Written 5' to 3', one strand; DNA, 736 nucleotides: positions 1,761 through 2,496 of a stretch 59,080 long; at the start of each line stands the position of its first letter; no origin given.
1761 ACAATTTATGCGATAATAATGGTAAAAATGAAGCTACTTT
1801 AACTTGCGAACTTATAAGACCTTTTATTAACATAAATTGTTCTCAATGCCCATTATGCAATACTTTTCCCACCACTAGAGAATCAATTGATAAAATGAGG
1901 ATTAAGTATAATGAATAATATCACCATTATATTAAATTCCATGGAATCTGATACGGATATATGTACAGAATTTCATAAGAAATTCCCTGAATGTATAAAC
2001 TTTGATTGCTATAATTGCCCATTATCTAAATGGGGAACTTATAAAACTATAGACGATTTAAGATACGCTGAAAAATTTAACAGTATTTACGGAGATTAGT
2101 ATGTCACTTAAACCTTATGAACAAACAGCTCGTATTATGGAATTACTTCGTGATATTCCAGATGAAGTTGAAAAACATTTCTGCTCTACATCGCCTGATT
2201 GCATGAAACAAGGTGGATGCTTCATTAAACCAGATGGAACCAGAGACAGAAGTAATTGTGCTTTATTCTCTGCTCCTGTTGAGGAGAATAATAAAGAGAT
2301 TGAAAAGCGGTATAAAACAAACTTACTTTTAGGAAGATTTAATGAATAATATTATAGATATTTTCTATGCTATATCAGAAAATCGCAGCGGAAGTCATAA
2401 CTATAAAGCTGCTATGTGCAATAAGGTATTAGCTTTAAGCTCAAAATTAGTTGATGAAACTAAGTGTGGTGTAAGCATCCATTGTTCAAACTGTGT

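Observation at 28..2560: Tandem array of at least seven diversified paralogous four-Cys mini-proteins with reused gene boundaries, splitting the RNAPII genes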

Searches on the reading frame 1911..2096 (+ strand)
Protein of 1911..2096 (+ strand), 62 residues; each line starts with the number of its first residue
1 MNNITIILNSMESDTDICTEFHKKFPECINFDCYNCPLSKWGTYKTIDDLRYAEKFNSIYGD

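Call 6: search_protein_families(library=pfam, max_evalue=1, proteins=[window:1911-2096:+])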
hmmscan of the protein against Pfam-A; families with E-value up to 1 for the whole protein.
seq(62 aa): 0 families

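Call 7: search_protein_families(library=phrogs, max_evalue=1, proteins=[window:1911-2096:+])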
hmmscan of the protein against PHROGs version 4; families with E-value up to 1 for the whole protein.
seq(62 aa): 3 families
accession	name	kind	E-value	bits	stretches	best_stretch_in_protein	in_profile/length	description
phrog_16571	-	unknown function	0.00016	22.8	1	13-55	20-57/65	-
phrog_14146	-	unknown function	0.021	15.6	1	14-47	17-48/56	-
phrog_6884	-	unknown function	0.079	14.3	1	11-49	1-38/102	-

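Call 14: find_homologous_proteins(query=A2, max_evalue=0.001)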
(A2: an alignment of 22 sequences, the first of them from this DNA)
Query A2 (22 sequences) (62 aa, profile of the alignment): 36 proteins with E <= 0.001 among 71 candidates.
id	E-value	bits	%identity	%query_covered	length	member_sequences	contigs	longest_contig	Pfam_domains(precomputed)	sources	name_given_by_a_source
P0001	1.1e-10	59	26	48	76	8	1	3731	-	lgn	-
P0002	1.8e-10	58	-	-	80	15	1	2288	-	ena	-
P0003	2.8e-10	58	-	-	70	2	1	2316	-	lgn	-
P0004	3.5e-10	58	47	24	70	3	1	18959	-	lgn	-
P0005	1.3e-9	56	-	-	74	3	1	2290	-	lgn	-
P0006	1.4e-9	56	29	48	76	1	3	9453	-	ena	-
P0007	2.8e-9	55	26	48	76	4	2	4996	-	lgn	-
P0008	3.9e-9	54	26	66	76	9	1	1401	-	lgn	-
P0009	4.5e-9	54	-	-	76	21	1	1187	-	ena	-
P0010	5.3e-9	54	26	48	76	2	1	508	-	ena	-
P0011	5.8e-9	54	26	66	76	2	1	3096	-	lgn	-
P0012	7.5e-9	53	29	53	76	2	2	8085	-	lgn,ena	-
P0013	9.3e-9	53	97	100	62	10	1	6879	-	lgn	-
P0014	9.8e-9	53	50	16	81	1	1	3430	-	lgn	-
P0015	2.0e-8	52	-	-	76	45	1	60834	-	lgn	-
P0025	2.2e-6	45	36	45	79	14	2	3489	-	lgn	-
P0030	6.9e-6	44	-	-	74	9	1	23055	-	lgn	-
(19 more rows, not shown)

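Call 18: find_encoding_contigs(protein=P0013, flank=10000, max_places=6)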
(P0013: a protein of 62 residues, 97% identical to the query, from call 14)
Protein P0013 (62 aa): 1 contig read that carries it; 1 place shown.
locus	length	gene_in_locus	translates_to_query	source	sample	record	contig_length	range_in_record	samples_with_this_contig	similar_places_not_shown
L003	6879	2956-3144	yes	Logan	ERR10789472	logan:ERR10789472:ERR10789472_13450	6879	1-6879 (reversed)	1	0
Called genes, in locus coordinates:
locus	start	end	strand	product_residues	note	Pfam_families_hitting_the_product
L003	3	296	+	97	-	?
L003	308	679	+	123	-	-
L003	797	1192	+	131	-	PF26984:Phage_N4_Gp2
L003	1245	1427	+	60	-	-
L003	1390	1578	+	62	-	-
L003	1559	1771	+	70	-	-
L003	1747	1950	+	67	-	-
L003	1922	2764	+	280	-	-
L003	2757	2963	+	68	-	-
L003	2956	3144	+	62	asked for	-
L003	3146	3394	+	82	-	-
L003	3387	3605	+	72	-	-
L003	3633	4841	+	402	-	PF00940:RNA_pol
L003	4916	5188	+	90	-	-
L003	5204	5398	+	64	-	-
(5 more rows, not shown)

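Call 27: search_protein_representatives(alignment_id=A3)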
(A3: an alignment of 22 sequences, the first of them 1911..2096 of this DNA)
Query: 22 sequences, 69 profile positions. Proteins with E-value up to 0.001 (for the whole library): 67; up to 1e-10: 5; up to 1e-30: 0. The best 67 are listed.
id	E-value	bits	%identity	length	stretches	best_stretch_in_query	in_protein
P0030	3.7e-16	75.1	-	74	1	1-69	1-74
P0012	4.6e-15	71.6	-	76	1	1-66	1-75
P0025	1.9e-13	66.4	-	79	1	1-68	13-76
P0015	8.9e-12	61.0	-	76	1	1-68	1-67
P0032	1.6e-11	60.2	-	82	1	1-67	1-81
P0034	2.8e-09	53.0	-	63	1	1-63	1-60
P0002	5.0e-08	49.0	-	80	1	1-68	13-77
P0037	8.5e-08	48.3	-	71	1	1-68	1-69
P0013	1.3e-07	47.7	-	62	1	1-68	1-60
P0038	1.4e-07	47.6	-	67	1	1-67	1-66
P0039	1.7e-07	47.3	-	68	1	1-69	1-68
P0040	3.8e-07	46.2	-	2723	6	21-64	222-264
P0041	7.6e-07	45.2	-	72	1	1-68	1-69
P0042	1.5e-06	44.3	-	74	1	1-67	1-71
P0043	1.9e-06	44.0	-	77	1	1-68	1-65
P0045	2.9e-06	43.4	-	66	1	1-69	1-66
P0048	8.5e-06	41.9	-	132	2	4-62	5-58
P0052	1.9e-05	40.8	-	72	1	1-66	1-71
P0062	6.0e-05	39.2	-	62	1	1-62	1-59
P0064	6.8e-05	39.0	-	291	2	25-57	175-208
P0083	4.5e-04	36.4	-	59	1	1-65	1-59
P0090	7.5e-04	35.7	-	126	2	22-68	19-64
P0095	9.8e-04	35.3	-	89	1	1-67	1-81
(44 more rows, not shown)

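Call 32: find_encoding_contigs(protein=P0048, flank=8000, max_places=3)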
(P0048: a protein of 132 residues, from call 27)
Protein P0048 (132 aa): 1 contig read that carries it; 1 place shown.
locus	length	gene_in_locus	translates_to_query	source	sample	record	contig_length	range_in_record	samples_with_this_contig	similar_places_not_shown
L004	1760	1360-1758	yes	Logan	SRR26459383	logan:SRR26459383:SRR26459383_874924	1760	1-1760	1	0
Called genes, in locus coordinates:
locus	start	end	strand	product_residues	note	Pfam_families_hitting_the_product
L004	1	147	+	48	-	?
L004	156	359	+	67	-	-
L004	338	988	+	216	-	-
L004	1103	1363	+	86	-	-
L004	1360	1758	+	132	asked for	?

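Call 33: find_encoding_contigs(protein=P0052, flank=8000, max_places=3)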
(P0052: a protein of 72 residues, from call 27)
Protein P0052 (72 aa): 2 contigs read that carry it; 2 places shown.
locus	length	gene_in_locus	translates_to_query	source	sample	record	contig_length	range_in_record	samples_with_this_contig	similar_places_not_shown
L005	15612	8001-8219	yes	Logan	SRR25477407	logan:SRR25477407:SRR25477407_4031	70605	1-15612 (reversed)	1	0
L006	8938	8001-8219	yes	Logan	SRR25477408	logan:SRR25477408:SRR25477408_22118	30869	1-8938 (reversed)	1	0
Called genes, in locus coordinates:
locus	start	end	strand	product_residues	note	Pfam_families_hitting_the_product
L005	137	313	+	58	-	-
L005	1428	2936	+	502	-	-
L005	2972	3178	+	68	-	-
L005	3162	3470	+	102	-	-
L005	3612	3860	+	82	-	PF06069:PerC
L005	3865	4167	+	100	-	-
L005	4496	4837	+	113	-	-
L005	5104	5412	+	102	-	PF14216:DUF4326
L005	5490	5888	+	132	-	-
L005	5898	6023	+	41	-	-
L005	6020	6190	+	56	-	PF23945:DUF7279 (weak)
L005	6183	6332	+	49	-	-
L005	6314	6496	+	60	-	-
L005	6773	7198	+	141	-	PF26984:Phage_N4_Gp2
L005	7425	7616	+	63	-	-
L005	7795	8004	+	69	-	-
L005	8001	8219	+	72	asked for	-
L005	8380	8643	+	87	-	-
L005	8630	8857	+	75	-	PF25713:N4_GP8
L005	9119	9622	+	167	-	-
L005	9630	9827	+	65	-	-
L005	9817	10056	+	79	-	-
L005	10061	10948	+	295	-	-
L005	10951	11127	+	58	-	-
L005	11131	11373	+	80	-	-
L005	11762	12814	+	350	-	PF00940:RNA_pol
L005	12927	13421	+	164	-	PF13392:HNH_3 (weak)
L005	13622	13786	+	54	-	-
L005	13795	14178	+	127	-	-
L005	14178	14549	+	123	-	-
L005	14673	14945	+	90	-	-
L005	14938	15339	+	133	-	-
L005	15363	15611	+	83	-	?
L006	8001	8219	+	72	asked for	-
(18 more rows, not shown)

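Call 35: predict_structure(alignment_id=A5)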
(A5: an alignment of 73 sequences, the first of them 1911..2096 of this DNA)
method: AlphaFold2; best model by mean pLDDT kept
length: 62 residues; sequences in the alignment: 73
mean_pLDDT: 64.3   pTM: 0.34
mean pLDDT of the five models: 64.3, 60.9, 59.6, 59.5, 54.6
residues with pLDDT >= 90: 0; 70-90: 26; 50-70: 28; < 50: 8
segments of 3 or more residues with pLDDT < 50: 42-48
pLDDT, mean of each block of 10 residues (from residue 1): 69 68 77 69 49 57 51
secondary structure, 60 per line:
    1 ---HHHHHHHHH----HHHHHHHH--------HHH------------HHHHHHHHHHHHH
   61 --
elements in order: H4-12 H17-24 H48-60

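Call 44: find_encoding_contigs(protein=P0062, flank=6000, max_places=4)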
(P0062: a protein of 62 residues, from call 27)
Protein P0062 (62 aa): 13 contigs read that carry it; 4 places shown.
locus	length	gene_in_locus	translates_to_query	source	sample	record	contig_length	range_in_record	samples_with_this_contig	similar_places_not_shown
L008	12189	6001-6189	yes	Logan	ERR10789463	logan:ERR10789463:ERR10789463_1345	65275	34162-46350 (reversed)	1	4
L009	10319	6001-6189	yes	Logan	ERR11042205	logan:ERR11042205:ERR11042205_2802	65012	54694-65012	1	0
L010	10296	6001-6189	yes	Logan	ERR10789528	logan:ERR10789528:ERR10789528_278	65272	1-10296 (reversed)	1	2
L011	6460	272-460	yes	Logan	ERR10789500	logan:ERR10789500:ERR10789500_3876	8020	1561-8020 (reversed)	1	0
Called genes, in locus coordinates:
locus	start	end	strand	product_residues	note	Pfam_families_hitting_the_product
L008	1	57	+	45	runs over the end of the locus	-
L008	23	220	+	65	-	-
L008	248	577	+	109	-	-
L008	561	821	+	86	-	-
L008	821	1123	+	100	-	-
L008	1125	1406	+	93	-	-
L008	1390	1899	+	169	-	-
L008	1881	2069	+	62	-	-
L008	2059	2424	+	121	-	-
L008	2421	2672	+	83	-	-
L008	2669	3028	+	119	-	-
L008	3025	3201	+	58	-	-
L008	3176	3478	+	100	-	-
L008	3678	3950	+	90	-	-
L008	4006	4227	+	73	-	PF23945:DUF7279 (weak)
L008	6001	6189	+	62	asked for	-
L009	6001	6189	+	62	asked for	-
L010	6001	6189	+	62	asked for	-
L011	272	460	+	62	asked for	-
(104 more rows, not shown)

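Call 45: find_encoding_contigs(protein=P0083, flank=6000, max_places=4)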
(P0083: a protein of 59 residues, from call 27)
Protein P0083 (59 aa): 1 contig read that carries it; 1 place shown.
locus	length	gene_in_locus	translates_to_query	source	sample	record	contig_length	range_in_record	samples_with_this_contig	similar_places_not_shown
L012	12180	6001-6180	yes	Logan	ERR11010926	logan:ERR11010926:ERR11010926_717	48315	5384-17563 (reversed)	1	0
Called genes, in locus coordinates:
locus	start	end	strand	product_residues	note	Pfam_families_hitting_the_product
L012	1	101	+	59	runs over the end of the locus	-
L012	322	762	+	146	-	PF01661:Macro (weak)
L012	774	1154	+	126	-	-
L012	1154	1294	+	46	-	-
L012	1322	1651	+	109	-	-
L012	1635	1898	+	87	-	-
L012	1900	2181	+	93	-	-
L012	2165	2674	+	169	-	-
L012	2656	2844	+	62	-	-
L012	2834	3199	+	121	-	-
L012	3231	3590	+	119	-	-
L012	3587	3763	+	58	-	-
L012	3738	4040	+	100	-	-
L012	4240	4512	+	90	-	-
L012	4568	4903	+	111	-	-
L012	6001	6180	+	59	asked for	-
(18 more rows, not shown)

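Call 49: fold_search(model_id=the predicted structure, library=pdb)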
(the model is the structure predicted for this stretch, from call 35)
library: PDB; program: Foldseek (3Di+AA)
matches with E <= 10: 0; with E <= 0.001: 0
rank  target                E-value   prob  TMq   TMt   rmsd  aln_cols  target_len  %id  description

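Call 52: search_solved_structures(query=A5, max_evalue=10, show_alignments=3)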
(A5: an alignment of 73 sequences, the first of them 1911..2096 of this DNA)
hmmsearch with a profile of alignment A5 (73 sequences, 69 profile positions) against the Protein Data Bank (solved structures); distinct sequences matched with E-value up to 10: 1.
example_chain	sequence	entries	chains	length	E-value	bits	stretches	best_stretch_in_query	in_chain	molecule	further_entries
2kae_A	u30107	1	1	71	2.8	11.3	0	32-63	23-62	GATA-type transcription factor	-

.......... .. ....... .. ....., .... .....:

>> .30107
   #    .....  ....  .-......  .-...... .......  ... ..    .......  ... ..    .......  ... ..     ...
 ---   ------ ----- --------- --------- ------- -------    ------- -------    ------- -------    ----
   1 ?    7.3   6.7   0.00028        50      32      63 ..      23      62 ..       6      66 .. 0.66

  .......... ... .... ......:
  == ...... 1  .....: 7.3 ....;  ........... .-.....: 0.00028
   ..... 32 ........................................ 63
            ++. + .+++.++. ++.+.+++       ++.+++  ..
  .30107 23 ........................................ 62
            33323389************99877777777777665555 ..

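Call 53: search_protein_families(library=pfam, max_evalue=1, proteins=[P0064, P0048, P0090, P0045, P0052, P0003, P0030, P0012, P0025, P0095])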
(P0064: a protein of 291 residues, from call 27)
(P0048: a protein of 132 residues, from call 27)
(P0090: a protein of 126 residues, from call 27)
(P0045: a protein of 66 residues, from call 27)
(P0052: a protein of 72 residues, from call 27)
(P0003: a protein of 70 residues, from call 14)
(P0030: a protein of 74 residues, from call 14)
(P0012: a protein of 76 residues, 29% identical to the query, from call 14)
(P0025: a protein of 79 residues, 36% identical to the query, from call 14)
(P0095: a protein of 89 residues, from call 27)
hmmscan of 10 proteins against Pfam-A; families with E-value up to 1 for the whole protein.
P0064 (291 aa): 2 families
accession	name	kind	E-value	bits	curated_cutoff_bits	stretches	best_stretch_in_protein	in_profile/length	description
PF02380.20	Papo_T_antigen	-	0.021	15.4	23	0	52-72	27-47/93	T-antigen specific domain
PF22161.1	Mre11_C_bact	-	0.45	11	27.4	0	67-79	15-27/47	Mre11 C-terminal domain, bacteria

P0048 (132 aa): 2 families
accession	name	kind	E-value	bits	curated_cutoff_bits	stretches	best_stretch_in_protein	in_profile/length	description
PF11592.13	AvrPto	-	0.17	12.4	27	1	21-68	53-100/105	Central core of the bacterial effector protein AvrPto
PF06025.17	DUF913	-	0.34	10.3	24.7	1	40-76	63-101/382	Domain of Unknown Function (DUF913)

P0090 (126 aa): 1 family
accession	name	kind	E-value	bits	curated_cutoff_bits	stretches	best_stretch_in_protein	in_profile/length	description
PF05093.18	CIAPIN1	-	0.23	12.5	22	0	4-45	48-87/99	Cytokine-induced anti-apoptosis inhibitor 1, Fe-S biogenesis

P0045 (66 aa): 0 families

P0052 (72 aa): 1 family
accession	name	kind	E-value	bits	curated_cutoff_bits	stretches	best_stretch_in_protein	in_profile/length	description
PF18372.7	I-EGF_1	-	0.014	15.9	26.1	1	39-51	11-23/29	Integrin beta epidermal growth factor like domain 1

P0003 (70 aa): 0 families

P0030 (74 aa): 0 families

P0012 (76 aa): 0 families

P0025 (79 aa): 0 families

P0095 (89 aa): 0 families

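Call 78: fold_search(model_id=the predicted structure, library=viral)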
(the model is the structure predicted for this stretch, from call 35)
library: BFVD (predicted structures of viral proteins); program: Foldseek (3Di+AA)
matches with E <= 10: 0; with E <= 0.001: 0
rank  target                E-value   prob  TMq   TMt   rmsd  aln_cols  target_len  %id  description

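Call 79: search_protein_families(library=padloc, max_evalue=1, proteins=[window:1911-2096:+])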
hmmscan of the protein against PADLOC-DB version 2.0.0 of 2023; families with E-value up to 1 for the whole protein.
window:1911-2096:+ (62 aa): 0 families

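Call 80: search_protein_families(library=ncbifam, max_evalue=1, proteins=[window:1911-2096:+])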
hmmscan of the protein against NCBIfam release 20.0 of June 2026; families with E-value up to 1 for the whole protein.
window:1911-2096:+ (62 aa): 1 family
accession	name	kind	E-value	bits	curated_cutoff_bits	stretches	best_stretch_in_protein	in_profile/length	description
NF033719.1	ind_deCO2_activ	equivalog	0.027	13.8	425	1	7-54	76-121/302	indoleacetate decarboxylase activase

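Call 81: search_protein_families(library=pfam, max_evalue=10, proteins=[L005:8630-8854:+])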
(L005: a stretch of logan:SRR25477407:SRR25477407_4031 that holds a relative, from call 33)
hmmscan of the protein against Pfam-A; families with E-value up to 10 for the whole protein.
L005:8630-8854:+ (75 aa): 1 family
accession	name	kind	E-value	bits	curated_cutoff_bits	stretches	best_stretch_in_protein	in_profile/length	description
PF25713.1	N4_GP8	-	4.2e-28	98.1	25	1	1-69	1-62/62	Bacteriophage N4 DNA replication inhibitor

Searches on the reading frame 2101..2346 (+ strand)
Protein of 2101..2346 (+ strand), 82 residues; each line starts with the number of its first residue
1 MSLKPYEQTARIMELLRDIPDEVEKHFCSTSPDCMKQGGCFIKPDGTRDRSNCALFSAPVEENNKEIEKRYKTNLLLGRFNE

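Call 6: search_protein_families(library=pfam, max_evalue=1, proteins=[window:2101-2346:+])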
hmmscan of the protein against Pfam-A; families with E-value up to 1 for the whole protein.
seq(82 aa): 0 families

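Call 7: search_protein_families(library=phrogs, max_evalue=1, proteins=[window:2101-2346:+])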
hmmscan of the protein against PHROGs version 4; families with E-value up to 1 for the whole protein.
seq(82 aa): 1 family
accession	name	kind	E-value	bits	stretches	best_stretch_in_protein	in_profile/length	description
phrog_22821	-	unknown function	1.9e-13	51.4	1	6-67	7-62/78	-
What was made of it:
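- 2101..2349 (+): p82: a conserved 82-aa four-Cys protein (C-x5-C-x5-C-x12-C) of a different family, phrog_22821. It may be a remote relative of the array family. phrog_22821 match at E=2e-13 (call 7).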

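Call 61: find_homologous_proteins(query=A7, max_evalue=0.001)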
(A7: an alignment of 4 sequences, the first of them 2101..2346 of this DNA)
Query A7 (4 sequences) (82 aa, profile of the alignment): 10 proteins with E <= 0.001 among 210 candidates.
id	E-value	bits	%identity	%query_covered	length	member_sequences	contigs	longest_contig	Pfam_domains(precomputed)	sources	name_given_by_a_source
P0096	1.9e-41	158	39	95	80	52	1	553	-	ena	-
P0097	1.8e-39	151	47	88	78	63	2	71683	-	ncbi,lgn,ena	-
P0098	2.1e-37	145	45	93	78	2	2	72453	-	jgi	jgi:hypothetical protein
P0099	2.4e-35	138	40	88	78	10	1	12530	-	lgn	-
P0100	1.3e-34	136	50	100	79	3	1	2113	-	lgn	-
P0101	5.3e-34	134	99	100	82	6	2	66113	-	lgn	-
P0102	6.1e-34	134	39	93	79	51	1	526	-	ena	-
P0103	5.9e-33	130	47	100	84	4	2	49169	-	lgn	-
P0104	1.6e-32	129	38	95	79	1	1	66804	-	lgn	-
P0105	7.8e-32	127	41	100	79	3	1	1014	-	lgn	-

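Call 64: find_encoding_contigs(protein=window:2101-2346:+, flank=3000, max_places=10)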
Protein window:2101-2346:+ (82 aa): 21 contigs read that carry it; 10 places shown.
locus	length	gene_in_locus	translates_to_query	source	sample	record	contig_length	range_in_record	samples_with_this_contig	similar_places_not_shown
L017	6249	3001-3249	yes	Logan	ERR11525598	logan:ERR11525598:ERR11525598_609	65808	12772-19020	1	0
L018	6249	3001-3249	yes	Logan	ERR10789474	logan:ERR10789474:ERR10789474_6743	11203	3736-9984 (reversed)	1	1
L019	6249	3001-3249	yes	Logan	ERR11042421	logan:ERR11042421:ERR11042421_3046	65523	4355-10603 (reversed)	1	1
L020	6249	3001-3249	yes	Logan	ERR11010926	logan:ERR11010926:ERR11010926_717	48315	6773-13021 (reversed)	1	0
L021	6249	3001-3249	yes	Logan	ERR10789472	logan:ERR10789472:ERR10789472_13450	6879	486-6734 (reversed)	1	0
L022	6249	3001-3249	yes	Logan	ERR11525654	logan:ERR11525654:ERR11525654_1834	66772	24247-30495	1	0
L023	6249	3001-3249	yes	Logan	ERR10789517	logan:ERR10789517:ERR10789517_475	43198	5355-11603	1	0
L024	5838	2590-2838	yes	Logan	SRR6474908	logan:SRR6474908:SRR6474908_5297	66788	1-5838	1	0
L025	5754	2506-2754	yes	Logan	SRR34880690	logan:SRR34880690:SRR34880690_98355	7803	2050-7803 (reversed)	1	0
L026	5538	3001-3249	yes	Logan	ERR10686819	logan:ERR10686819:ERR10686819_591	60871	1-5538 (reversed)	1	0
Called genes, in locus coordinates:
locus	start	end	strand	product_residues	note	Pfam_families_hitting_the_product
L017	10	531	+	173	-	PF02481:DNA_processg_A (weak)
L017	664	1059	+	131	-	PF26984:Phage_N4_Gp2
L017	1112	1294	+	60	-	-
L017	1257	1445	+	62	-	-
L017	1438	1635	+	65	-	-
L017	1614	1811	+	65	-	-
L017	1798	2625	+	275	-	-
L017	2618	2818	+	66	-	-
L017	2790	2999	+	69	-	-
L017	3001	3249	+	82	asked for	-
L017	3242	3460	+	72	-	-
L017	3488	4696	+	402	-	PF00940:RNA_pol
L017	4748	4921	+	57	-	-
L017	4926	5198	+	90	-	-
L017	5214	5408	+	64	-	-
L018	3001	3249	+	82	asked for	-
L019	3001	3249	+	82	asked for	-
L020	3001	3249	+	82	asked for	-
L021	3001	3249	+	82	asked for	-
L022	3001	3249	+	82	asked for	-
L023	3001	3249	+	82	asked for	-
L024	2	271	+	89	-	?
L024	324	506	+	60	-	-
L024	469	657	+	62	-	-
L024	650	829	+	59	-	-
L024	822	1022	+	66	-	-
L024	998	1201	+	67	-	-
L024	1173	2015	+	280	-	-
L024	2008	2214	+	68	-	-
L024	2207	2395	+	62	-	-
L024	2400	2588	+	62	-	-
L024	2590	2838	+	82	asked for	-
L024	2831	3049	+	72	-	-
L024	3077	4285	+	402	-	PF00940:RNA_pol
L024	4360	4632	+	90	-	-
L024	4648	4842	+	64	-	-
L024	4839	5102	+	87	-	-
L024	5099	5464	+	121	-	PF10765:Phage_P22_NinX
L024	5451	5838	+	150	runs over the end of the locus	PF00383:dCMP_cyt_deam_1, PF14437:MafB19-deam (weak)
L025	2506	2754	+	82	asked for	-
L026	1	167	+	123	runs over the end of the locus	-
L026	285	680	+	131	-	PF26984:Phage_N4_Gp2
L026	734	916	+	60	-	-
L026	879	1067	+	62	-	-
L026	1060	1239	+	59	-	-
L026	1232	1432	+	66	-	-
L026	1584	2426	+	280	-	-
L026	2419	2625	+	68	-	-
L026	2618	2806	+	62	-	-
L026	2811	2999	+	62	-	-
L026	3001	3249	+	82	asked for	-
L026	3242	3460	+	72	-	-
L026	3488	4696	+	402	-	PF00940:RNA_pol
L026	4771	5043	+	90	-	-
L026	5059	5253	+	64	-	-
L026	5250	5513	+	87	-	-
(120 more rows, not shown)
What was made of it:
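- Many related phages appear across sample series with neighbouring accession numbers (calls 44, 64).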

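Call 79: search_protein_families(library=padloc, max_evalue=1, proteins=[window:2101-2346:+])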
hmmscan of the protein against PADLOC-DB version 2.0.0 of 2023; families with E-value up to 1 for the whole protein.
window:2101-2346:+ (82 aa): 0 families

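Call 80: search_protein_families(library=ncbifam, max_evalue=1, proteins=[window:2101-2346:+])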
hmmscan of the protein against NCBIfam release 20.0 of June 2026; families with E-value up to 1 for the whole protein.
window:2101-2346:+ (82 aa): 1 family
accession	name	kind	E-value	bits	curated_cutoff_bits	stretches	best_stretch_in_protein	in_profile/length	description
NF000426.2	blaSIM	exception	0.033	13.8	560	1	37-78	173-213/246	SIM family subclass B1 metallo-beta-lactamase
